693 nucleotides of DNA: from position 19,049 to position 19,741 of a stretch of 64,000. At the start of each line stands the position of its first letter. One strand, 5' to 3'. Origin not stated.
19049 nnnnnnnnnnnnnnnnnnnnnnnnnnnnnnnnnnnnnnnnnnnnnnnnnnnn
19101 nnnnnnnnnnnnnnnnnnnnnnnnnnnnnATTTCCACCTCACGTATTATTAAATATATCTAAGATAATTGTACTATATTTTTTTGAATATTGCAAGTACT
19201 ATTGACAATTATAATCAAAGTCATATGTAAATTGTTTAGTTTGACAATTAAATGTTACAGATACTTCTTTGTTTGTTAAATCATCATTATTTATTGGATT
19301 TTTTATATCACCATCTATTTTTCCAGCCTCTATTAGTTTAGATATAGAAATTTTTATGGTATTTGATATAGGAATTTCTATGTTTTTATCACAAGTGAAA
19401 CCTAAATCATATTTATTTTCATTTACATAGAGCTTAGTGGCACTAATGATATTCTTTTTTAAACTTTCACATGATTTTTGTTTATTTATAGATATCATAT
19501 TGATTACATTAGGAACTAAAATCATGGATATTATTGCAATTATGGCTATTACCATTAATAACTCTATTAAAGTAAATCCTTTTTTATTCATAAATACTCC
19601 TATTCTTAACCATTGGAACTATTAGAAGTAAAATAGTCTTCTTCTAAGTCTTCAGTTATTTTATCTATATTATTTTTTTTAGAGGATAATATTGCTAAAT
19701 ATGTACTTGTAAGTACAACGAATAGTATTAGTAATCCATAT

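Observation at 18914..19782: Three consecutive small pilin-like genes (prepilin-like 62 aa, ComGC-like 130 aa, Flp-like 71 aa) in the operon leading into spoIIGA-sigE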

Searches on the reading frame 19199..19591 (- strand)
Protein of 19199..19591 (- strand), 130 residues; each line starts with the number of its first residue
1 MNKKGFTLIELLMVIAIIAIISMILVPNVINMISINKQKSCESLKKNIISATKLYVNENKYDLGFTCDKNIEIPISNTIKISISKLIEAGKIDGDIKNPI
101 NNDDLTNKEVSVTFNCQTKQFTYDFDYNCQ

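Call 3: search_protein_families(library=pfam, proteins=[window:19199-19591:-], max_evalue=1)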
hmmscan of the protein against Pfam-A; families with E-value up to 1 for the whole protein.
window:19199-19591:- (130 aa): 2 families
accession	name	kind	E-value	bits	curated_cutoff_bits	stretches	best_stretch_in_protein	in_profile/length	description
PF07963.17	N_methyl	-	3.9e-08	33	21.2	1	2-25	3-26/27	Prokaryotic N-terminal methylation motif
PF23667.1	CUB_CDCP1_1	-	0.09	13.1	27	0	107-122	46-61/72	CDCP1 CUB domain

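Call 4: search_protein_families(library=ncbifam, proteins=[window:19199-19591:-], max_evalue=1)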
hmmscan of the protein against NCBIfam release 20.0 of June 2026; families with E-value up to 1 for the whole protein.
window:19199-19591:- (130 aa): 18 families
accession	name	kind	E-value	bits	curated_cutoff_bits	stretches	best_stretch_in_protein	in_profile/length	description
NF040999.1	pilin_ComGC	equivalog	1.8e-11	44.1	75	1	3-59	1-57/84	competence type IV pilus major pilin ComGC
NF041775.1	typeIV_PilA_Myxo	equivalog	9.2e-09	35.6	400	1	3-60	10-67/214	type IV pilin protein PilA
NF040982.1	ComGD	equivalog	9.9e-09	35.7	70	1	3-125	1-129/139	competence type IV pilus minor pilin ComGD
TIGR02532.1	IV_pilin_GFxxxE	domain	1.1e-08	34.6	16.3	1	3-25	1-23/24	prepilin-type N-terminal cleavage/methylation domain-containing protein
NF041013.1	T4P_ComGE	equivalog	4.4e-08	33.1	49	1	2-60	2-61/83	competence type IV pilus minor pilin ComGE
NF007862.0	PRK10574.1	equivalog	2e-06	28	138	1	2-33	3-34/145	prepilin peptidase-dependent pilin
TIGR01710.1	typeII_sec_gspG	equivalog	1e-05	25.6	88.85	1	4-56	1-53/134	type II secretion system major pseudopilin GspG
TIGR02596.1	TIGR02596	subfamily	1.9e-05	24.8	70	1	6-60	1-56/196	Verru_Chthon cassette protein D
TIGR01708.2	typeII_sec_gspH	equivalog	7.9e-05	22.7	80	1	4-23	2-21/169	type II secretion system minor pseudopilin GspH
NF041002.1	pilin_ComGF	equivalog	0.0012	19.1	80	1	3-39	1-37/139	competence type IV pilus minor pilin ComGF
TIGR02599.1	TIGR02599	subfamily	0.0032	16.8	256.5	1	5-34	1-29/361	Verru_Chthon cassette protein C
NF038304.1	EPS_HpsC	equivalog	0.0034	17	200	1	2-45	19-59/318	hormogonium polysaccharide secretion pseudopilin HpsC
TIGR01711.1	gspJ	equivalog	0.0041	16.9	64.85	1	4-24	1-21/192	type II secretion system minor pseudopilin GspJ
TIGR01707.1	gspI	equivalog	0.0045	17.5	44.35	1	5-34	1-30/101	type II secretion system minor pseudopilin GspI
TIGR02866.1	CoxB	equivalog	0.0057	16.2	147.7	1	9-83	56-132/202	cytochrome c oxidase subunit II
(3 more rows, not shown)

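Call 7: find_encoding_contigs(protein=window:19199-19591:-, flank=10000, max_places=6)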
Protein window:19199-19591:- (130 aa): 5 contigs read that carry it; 2 places shown.
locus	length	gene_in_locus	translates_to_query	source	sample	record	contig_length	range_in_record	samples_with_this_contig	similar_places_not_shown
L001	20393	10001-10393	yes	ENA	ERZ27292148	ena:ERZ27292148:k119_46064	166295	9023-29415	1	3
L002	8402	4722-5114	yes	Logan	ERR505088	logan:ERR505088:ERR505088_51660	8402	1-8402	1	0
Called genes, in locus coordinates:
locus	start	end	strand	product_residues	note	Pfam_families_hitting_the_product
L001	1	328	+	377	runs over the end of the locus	PF12323:HTH_OrfB_IS605, PF01385:OrfB_IS605, PF07282:Cas12f1-like_TNB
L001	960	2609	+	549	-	PF00749:tRNA-synt_1c, PF19269:Anticodon_2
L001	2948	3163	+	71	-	PF04015:DUF362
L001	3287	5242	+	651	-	PF22745:Nlig-Ia, PF01653:DNA_ligase_aden, PF03120:OB_DNA_ligase, PF14520:HHH_5 (faint), PF12826:HHH_2, PF00533:BRCT, PF16589:BRCT_2 (faint)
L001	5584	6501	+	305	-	-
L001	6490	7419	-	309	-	PF07670:Gate (weak)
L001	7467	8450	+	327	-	PF13180:PDZ_2, PF17820:PDZ_6 (faint), PF05362:Lon_C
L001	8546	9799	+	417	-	PF03793:PASTA (weak), PF01522:Polysacc_deac_1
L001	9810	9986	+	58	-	-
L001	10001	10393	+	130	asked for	PF07963:N_methyl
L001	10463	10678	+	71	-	-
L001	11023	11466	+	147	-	PF03419:Peptidase_U4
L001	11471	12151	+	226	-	PF04542:Sigma70_r2, PF04545:Sigma70_r4, PF01381:HTH_3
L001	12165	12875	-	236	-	PF02308:MgtC, PF21770:MgtC_SapB_C (weak)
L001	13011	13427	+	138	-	PF01957:NfeD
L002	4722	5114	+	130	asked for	PF07963:N_methyl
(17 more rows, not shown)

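Call 37: find_homologous_proteins(query=window:19199-19591:-, max_evalue=0.001)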
Query window:19199-19591:- (130 aa): 513 proteins with E <= 0.001 among 1316 candidates; the best 120 are listed.
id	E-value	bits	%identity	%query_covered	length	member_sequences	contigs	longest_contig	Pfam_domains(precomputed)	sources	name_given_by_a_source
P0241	1.0e-75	270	100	100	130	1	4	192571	PF07963.18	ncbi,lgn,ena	-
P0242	3.4e-74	265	98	100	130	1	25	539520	PF07963.18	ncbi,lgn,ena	-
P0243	1.5e-73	263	98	100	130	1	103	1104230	PF07963.18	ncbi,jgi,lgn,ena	-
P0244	2.2e-73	262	97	100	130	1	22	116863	PF07963.18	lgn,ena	-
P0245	2.4e-73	262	97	100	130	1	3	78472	PF07963.18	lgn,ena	-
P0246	2.4e-73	262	97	100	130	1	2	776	PF07963.18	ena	-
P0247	3.1e-73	262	98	100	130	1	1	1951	PF07963.18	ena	-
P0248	5.2e-73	261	97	100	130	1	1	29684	PF07963.18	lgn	-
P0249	6.7e-73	261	97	100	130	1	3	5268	PF07963.18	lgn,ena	-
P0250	8.3e-73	260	97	100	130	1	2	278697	PF07963.18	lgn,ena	-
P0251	9.9e-73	260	97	100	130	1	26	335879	PF07963.18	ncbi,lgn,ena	-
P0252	1.0e-72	260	97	100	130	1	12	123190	PF07963.18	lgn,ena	-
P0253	1.3e-72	260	97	100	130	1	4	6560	PF07963.18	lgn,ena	-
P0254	1.4e-72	260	97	100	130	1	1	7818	PF07963.18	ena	-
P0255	1.4e-72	260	97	100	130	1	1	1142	PF07963.18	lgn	-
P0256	1.5e-72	259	96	100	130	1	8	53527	PF07963.18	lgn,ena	-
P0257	2.1e-72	259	97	100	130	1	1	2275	PF07963.18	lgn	-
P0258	2.2e-72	259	97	100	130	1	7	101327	PF07963.18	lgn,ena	-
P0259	2.9e-72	259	96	100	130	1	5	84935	PF07963.18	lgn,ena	-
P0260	3.2e-72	258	97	100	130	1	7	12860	PF07963.18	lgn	-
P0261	4.8e-72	258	96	100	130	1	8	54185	PF07963.18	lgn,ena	-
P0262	5.5e-72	258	97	100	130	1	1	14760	PF07963.18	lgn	-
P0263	6.1e-72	258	96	100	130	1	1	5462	PF07963.18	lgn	-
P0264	6.1e-72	258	96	100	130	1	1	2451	PF07963.18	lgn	-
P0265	6.6e-72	257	96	100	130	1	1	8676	PF07963.18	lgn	-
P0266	9.1e-72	257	96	100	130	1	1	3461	PF07963.18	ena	-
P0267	9.2e-72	257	96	100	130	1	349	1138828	PF07963.18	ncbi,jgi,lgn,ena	jgi:prepilin-type N-terminal cleavage/methylation domain-containing protein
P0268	9.7e-72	257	96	100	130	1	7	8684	PF07963.18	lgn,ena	-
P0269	9.9e-72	257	96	100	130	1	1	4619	PF07963.18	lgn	-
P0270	1.2e-71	257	95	100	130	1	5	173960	PF07963.18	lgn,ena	-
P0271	1.4e-71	256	95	100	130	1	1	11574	PF07963.18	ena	-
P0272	1.4e-71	256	95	100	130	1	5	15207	PF07963.18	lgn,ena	-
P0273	1.5e-71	256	95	100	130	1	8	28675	PF07963.18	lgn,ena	-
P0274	1.5e-71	256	95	100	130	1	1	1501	PF07963.18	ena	-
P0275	1.8e-71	256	96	100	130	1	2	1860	PF07963.18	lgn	-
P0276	1.9e-71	256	95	100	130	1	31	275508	PF07963.18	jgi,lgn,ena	jgi:prepilin-type N-terminal cleavage/methylation domain-containing protein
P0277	2.1e-71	256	95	100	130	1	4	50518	PF07963.18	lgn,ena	-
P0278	2.1e-71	256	95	100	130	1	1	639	PF07963.18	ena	-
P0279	2.8e-71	255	95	100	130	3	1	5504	PF07963.18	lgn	-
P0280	2.9e-71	255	96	100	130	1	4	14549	PF07963.18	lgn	-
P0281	3.1e-71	255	95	100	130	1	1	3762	PF07963.18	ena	-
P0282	3.3e-71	255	95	100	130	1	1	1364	PF07963.18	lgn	-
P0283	3.8e-71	255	95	100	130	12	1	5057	PF07963.18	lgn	-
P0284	3.9e-71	255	95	100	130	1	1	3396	PF07963.18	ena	-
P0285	5.3e-71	254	94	100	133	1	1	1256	PF07963.18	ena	-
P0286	6.2e-71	254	95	100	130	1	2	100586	PF07963.18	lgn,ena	-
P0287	7.7e-71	254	95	100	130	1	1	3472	PF07963.18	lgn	-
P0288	7.9e-71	254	95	100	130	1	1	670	PF07963.18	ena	-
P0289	1.4e-70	253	95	100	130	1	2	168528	PF07963.18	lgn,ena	-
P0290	1.5e-70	253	95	100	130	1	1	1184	PF07963.18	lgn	-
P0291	1.7e-70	253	95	100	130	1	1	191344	PF07963.18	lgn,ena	-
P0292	2.4e-70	252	95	100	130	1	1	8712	PF07963.18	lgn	-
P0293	2.5e-70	252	95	100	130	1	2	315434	PF07963.18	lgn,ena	-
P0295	7.8e-70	251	94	100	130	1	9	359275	PF07963.18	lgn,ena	-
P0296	8.2e-70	251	94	100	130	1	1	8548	PF07963.18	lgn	-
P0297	9.4e-70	250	94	100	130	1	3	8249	PF07963.18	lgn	-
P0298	3.3e-69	249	92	100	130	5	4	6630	PF07963.18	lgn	-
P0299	3.4e-68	245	95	100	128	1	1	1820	PF07963.18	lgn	-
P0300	3.8e-68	245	91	100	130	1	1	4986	PF07963.18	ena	-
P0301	5.2e-67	242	89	100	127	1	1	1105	PF07963.18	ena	-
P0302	2.2e-65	236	93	100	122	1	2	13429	PF07963.18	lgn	-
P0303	3.2e-65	236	88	100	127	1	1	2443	PF07963.18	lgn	-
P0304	4.7e-65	235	88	100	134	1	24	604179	PF07963.18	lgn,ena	-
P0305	6.5e-65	235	92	100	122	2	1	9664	PF07963.18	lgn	-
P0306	6.6e-65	235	86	100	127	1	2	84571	PF07963.18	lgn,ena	-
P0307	8.3e-65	234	90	100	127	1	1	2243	PF07963.18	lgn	-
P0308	9.8e-65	234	92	100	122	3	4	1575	PF07963.18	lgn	-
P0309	1.3e-64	234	92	100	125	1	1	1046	PF07963.18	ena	-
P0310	1.3e-64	234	91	100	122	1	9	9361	PF07963.18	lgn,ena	-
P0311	1.4e-64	234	91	100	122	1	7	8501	PF07963.18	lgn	-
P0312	1.4e-64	234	87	100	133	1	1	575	PF07963.18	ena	-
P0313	1.5e-64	234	92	100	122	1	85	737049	PF07963.18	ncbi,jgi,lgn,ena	-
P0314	9.1e-64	231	90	100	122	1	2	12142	PF07963.18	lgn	-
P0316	9.7e-64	231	89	100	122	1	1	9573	PF07963.18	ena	-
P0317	1.4e-63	231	91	100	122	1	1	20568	PF07963.18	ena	-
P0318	1.7e-63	230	87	100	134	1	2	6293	PF07963.18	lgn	-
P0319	2.6e-63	230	90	100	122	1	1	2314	PF07963.18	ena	-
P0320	1.5e-62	227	87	100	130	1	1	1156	PF07963.18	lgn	-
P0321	1.9e-62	227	87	100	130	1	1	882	PF07963.18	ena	-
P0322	2.1e-62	227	92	98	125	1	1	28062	PF07963.18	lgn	-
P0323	4.4e-62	226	89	100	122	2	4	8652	PF07963.18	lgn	-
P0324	5.7e-62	225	86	100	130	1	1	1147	PF07963.18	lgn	-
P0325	6.5e-62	225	86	100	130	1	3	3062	PF07963.18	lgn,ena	-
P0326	7.9e-62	225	90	100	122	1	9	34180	PF07963.18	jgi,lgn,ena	-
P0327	1.5e-61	224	88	100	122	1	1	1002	PF07963.18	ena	-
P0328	1.7e-61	224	87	100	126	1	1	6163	PF07963.18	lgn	-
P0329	2.1e-61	223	88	100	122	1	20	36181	PF07963.18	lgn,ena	-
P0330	2.2e-61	223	88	100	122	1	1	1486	PF07963.18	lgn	-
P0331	2.2e-61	223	88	100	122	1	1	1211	PF07963.18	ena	-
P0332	2.4e-61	223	85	100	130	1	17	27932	PF07963.18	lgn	-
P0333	3.0e-61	223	85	100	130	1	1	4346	PF07963.18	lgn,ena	-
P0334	3.9e-61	223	86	100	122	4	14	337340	PF07963.18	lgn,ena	-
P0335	4.2e-61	223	86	100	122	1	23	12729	PF07963.18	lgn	-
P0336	5.3e-61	222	85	100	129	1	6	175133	PF07963.18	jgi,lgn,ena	-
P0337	5.9e-61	222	85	100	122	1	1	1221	PF07963.18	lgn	-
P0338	7.3e-61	222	85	100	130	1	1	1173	PF07963.18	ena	-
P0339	8.6e-61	222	88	100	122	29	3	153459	PF07963.18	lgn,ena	-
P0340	1.2e-60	221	86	100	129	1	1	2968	PF07963.18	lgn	-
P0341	1.4e-60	221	87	100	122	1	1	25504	PF07963.18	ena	-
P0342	1.8e-60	221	85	100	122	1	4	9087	PF07963.18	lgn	-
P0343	1.8e-60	221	85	100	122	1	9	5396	PF07963.18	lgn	-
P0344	3.3e-60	220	85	100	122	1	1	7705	PF07963.18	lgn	-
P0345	4.9e-60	219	85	100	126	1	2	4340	PF07963.18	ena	-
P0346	5.5e-60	219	84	100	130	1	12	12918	PF07963.18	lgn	-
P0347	1.0e-59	218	83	100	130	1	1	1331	PF07963.18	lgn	-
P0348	1.4e-59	218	85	100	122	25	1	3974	PF07963.18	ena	-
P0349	2.5e-59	217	83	100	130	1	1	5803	PF07963.18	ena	-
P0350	5.3e-59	216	84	100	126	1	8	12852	PF07963.18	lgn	-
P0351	5.9e-59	216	85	100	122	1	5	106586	PF07963.18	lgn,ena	-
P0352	8.9e-59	215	80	100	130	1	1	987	PF07963.18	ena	-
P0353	9.9e-59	215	85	100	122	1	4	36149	PF07963.18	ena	-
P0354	1.0e-58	215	83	100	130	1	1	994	PF07963.18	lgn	-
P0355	1.7e-58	214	83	100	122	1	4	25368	PF07963.18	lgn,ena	-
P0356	2.4e-58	214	83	100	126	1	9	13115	PF07963.18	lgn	-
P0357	2.5e-58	214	83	100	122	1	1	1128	PF07963.18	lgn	-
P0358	2.7e-58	213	84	100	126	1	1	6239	PF07963.18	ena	-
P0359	2.9e-58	213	81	98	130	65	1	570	PF07963.18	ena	-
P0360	3.1e-58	213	84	100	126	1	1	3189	PF07963.18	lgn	-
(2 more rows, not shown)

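Call 40: search_solved_structures(query=window:19199-19591:-, max_evalue=1, show_alignments=1)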
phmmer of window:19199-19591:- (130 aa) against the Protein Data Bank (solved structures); distinct sequences matched with E-value up to 1: 20.
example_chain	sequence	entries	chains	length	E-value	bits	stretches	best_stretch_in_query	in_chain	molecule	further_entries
9egp_A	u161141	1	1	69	3.5e-06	30.8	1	2-59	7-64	Geopilin domain 1 protein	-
8tj2_C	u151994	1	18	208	6.5e-05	26.7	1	6-60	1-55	Type IV major pilin protein PilA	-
7tgg_A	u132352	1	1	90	9.1e-05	26.2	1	2-30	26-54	Geopilin domain 1 protein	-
8pfb_G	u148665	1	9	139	0.0016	22.2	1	6-58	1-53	Type IV pilin PilE1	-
9lab_B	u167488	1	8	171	0.0028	21.4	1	3-55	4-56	MSHA major pilin subunit MshA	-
6xxd_A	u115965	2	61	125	0.0072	20.1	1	6-31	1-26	PilA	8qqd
2m7g_A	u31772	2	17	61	0.026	18.3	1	6-30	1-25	Geopilin domain 1 protein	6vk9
9laa_A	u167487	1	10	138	0.03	18.1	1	3-31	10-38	Type IV pilin protein PilA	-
1oqw_A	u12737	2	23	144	0.032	18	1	6-38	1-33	Fimbrial protein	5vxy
8tum_e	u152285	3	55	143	0.036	17.8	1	6-40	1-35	Type IV major pilin protein PilA | Pilin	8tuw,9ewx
8tob_GA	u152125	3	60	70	0.066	17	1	7-38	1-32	Fimbrial protein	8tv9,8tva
5wda_A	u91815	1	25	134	0.12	16.1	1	6-44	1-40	General secretion pathway protein G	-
1ay2_A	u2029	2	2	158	0.16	15.7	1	6-76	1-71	TYPE 4 PILIN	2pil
3sok_A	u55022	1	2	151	0.16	15.7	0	6-44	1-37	Fimbrial protein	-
6xxe_A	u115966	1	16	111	0.19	15.5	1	6-53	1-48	Uncharacterized protein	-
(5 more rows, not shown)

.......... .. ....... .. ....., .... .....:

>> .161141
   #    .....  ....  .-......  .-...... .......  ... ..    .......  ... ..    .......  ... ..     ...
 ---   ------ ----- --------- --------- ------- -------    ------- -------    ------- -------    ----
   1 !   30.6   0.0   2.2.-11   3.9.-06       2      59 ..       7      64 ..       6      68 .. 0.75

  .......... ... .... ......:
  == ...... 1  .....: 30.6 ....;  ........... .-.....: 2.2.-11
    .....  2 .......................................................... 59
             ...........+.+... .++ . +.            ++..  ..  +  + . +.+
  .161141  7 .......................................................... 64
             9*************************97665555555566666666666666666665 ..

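Call 74: predict_structure(alignment_id=A5)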
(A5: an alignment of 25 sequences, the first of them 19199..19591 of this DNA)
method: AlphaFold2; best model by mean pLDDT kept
length: 130 residues; sequences in the alignment: 25
mean_pLDDT: 85.1   pTM: 0.70
mean pLDDT of the five models: 85.1, 84.8, 84.2, 84.0, 83.4
residues with pLDDT >= 90: 54; 70-90: 63; 50-70: 11; < 50: 2
segments of 3 or more residues with pLDDT < 50: none
pLDDT, mean of each block of 10 residues (from residue 1): 67 88 81 86 93 93 75 71 94 89 93 89 87
secondary structure, 60 per line:
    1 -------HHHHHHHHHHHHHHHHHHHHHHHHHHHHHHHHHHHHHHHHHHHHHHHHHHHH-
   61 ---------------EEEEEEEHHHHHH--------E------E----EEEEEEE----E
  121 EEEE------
elements in order: H8-59 E76-82 H83-88 E109-115 E120-124

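Call 78: fold_search(model_id=the predicted structure, library=pdb)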
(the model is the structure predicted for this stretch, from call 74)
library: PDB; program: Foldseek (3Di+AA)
matches with E <= 10: 83; with E <= 0.001: 0
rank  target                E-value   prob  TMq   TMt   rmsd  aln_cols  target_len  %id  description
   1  1oqw_A                2.4e-01  0.57  0.40  0.36   9.9       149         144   15  Full-Length PAK Pilin from Pseudomonas aeruginosa (released 2003-06-03)
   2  9brd_a                8.7e-01  0.11  0.27  0.07  11.0       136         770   13  Synaptic Vesicle V-ATPase with synaptophysin and SidK, State 3 (released 2024-06-26)
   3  8ip8_ga               1.1e+00  0.07  0.20  0.19  16.1        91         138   15  Wheat 80S ribosome stalled on AUG-Stop boron dependently (released 2024-02-21)
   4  6tmf_O                1.2e+00  0.06  0.19  0.18  15.0        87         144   11  Structure of an archaeal ABCE1-bound ribosomal post-splitting complex (released 2020-02-12)
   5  6l4n_B                1.6e+00  0.09  0.24  0.33  19.7        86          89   14  Domain swapped dimer of Monellin loop1 mutant with QVPAG motif (released 2021-04-21)
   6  7jrk_A                1.9e+00  0.12  0.23  0.31   6.8        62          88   13  The Structure of BamE from Pseudomonas aeruginosa (released 2021-10-13)
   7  9znf_BN               2.0e+00  0.05  0.19  0.18  15.9        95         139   10  Cryo-EM structure of the Methanosarcina acetivorans 70S ribosome in complex with SriA and SriB (released 2026-01-28)
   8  1iqo_MODEL_1_A        2.2e+00  0.10  0.24  0.33   6.6        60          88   18  Solution structure of MTH1880 from methanobacterium thermoautotrophicum (released 2002-07-24)
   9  1ov3_B                2.2e+00  0.04  0.15  0.15   9.3        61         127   13  Structure of the p22phox-p47phox complex (released 2003-05-20)
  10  3bp6_B                2.2e+00  0.03  0.15  0.10  14.1        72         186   14  Crystal structure of the mouse PD-1 Mutant and PD-L2 complex (released 2009-02-24)
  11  5col_B                2.3e+00  0.06  0.19  0.17   7.2        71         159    8  RIBOSOMAL PROTEIN L11 FROM METHANOCOCCUS JANNASCHII (released 2016-08-17)
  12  7am2_E                2.3e+00  0.04  0.19  0.12  12.2        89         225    8  Intermediate assembly of the Large subunit from Leishmania major mitochondrial ribosome (released 2021-04-28)
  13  3rnq_B                2.3e+00  0.03  0.14  0.10  15.2        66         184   14  Crystal structure of the complex between the extracellular domains of mouse PD-1 mutant and PD-L2 (released 2011-06-01)
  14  6sw9_N                2.6e+00  0.04  0.19  0.17  18.3        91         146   11  IC2A model of cryo-EM structure of a full archaeal ribosomal translation initiation complex devoid of aIF1 in P. abyss (released 2020-02-19)
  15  9e71_BN               2.6e+00  0.03  0.19  0.18  16.6        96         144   14  Cryo-EM structure of the Pyrobaculum calidifontis 70S ribosome (released 2024-11-20)
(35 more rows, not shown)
